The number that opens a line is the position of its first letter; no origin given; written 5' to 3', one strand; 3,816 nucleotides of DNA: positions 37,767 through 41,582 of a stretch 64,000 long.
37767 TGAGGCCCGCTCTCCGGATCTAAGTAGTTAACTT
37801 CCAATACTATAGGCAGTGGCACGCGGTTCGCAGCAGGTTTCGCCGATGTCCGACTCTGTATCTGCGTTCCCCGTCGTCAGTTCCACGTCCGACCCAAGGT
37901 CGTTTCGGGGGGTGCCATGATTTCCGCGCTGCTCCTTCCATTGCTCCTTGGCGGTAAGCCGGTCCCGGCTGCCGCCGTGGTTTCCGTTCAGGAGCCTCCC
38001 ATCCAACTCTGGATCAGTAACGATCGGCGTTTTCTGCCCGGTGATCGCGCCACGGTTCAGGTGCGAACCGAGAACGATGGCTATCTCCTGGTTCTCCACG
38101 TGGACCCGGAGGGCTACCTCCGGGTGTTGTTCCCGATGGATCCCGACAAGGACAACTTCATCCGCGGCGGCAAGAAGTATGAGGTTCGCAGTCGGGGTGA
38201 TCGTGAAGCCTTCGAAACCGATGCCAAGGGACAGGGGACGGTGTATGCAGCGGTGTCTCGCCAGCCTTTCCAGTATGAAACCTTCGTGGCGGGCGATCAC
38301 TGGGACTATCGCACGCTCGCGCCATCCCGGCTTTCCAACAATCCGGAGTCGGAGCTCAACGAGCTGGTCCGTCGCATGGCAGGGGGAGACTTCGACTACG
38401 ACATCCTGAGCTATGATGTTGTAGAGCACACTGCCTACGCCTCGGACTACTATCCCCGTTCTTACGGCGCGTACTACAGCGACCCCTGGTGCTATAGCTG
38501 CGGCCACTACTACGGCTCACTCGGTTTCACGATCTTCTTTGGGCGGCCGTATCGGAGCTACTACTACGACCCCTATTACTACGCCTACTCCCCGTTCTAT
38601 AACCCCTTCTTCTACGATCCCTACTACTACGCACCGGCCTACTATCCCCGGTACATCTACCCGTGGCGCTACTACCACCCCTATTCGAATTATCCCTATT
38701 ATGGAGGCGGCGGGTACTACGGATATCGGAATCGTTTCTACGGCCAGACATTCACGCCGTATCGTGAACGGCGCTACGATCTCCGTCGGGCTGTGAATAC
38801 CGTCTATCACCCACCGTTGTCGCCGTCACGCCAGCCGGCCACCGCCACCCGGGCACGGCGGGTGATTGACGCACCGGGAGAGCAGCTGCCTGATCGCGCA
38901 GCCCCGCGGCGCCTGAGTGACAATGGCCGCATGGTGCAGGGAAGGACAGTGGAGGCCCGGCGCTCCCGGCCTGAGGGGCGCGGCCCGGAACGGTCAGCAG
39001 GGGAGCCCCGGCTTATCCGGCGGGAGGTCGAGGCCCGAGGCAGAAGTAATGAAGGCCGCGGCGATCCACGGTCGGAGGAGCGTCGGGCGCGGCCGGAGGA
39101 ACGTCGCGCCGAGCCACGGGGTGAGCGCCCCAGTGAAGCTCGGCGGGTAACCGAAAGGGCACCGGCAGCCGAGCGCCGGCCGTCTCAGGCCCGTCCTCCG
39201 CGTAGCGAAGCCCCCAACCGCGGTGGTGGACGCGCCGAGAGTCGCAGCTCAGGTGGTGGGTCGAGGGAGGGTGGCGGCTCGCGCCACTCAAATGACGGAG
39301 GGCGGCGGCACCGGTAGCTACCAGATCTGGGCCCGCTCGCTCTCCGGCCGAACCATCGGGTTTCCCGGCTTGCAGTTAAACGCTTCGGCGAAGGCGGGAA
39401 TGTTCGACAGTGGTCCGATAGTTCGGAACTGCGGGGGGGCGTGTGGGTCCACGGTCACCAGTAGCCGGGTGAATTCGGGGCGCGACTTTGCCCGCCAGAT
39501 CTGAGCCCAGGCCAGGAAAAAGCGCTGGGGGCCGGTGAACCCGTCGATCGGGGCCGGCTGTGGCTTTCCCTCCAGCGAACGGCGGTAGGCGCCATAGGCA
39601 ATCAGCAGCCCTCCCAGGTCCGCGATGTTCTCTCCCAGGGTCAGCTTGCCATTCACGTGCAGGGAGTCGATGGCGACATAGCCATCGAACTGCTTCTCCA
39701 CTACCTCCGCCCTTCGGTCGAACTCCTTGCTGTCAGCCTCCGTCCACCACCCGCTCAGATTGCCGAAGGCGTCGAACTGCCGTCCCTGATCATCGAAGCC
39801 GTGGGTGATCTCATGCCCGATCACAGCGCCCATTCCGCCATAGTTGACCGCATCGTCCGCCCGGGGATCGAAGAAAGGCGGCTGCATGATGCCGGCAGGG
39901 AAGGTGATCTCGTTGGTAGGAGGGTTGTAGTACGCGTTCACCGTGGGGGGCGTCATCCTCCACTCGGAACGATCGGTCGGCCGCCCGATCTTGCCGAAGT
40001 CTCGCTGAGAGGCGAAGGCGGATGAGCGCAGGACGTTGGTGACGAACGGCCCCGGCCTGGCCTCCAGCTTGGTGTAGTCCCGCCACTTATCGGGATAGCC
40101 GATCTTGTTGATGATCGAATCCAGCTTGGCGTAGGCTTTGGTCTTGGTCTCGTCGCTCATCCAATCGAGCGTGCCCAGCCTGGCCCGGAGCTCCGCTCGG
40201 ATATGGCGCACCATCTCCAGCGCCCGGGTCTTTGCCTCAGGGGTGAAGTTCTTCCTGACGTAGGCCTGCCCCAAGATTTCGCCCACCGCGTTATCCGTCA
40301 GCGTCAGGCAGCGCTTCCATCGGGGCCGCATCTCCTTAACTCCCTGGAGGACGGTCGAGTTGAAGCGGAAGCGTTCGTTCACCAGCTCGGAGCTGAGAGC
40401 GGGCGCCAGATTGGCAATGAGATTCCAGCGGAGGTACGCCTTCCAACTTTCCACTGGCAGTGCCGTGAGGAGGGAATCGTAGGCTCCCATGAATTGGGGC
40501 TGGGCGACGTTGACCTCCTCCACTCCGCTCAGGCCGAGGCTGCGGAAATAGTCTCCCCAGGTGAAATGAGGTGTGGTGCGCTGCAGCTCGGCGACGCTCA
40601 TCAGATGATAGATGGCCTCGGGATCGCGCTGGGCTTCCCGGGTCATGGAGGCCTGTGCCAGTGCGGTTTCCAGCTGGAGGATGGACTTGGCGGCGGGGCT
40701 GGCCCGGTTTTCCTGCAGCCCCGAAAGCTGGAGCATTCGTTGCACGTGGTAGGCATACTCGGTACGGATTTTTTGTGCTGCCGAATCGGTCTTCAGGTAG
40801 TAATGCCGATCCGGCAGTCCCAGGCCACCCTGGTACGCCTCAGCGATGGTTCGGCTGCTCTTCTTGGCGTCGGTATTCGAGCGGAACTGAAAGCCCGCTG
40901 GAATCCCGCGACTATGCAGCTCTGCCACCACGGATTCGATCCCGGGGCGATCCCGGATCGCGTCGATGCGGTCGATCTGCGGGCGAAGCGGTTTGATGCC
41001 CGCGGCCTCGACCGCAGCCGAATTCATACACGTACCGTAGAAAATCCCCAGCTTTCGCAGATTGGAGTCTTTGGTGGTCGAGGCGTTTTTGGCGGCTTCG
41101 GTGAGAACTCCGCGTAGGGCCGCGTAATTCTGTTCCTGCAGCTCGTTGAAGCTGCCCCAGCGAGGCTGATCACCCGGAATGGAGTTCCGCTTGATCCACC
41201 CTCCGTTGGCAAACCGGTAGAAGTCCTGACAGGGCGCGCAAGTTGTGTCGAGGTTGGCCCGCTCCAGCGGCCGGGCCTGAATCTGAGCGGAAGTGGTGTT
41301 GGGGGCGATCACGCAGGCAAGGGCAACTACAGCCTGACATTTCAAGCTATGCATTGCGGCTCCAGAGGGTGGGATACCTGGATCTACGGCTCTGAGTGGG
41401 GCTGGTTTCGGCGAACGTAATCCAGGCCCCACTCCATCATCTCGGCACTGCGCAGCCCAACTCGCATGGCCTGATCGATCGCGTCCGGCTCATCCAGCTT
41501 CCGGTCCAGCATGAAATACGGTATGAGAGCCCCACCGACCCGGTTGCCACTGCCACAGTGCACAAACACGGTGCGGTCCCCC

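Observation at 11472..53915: A family of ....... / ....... heptamer-octamer arrays, mostly in inverted pairs, at six or more gene boundaries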

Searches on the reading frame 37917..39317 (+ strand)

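Call 55: search_protein_families(library=pfam, proteins=[window:37917-39317:+], max_evalue=0.00001)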
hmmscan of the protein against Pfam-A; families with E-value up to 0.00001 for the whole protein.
window:37917-39317:+ (466 aa): 1 family
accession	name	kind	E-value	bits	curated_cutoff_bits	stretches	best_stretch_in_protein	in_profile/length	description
PF14326.11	DUF4384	-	8.6e-13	48.6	27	1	41-117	4-81/81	Domain of unknown function (DUF4384)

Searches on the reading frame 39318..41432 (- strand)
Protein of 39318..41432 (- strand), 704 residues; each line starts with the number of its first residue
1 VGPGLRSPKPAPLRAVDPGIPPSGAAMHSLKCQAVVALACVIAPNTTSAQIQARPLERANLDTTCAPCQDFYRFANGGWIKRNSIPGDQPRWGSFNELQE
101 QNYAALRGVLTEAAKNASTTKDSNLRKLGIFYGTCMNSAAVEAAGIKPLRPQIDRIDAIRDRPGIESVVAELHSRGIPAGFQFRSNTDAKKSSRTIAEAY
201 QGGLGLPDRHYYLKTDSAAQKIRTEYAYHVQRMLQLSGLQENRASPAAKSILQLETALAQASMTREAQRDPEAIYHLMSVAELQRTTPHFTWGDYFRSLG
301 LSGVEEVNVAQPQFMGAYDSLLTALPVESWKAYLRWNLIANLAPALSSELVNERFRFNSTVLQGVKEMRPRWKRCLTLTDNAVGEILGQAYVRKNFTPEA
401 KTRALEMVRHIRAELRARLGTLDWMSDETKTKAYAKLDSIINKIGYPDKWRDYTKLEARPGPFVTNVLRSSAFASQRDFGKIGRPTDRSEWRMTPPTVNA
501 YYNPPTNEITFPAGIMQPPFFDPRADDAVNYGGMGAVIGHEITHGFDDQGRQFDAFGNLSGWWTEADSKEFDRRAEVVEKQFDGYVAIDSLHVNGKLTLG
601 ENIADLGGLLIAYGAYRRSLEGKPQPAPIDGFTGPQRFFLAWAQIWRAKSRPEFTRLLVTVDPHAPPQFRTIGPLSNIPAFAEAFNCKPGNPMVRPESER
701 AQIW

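Call 55: search_protein_families(library=pfam, proteins=[window:39318-41432:-], max_evalue=0.00001)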
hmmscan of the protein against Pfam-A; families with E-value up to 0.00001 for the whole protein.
window:39318-41432:- (704 aa): 2 families
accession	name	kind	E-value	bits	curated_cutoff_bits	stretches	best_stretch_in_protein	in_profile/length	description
PF05649.18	Peptidase_M13_N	-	1.2e-126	423.6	32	1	67-447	1-381/381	Peptidase family M13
PF01431.27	Peptidase_M13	-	5.2e-73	245.5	24.5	1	499-698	1-202/205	Peptidase family M13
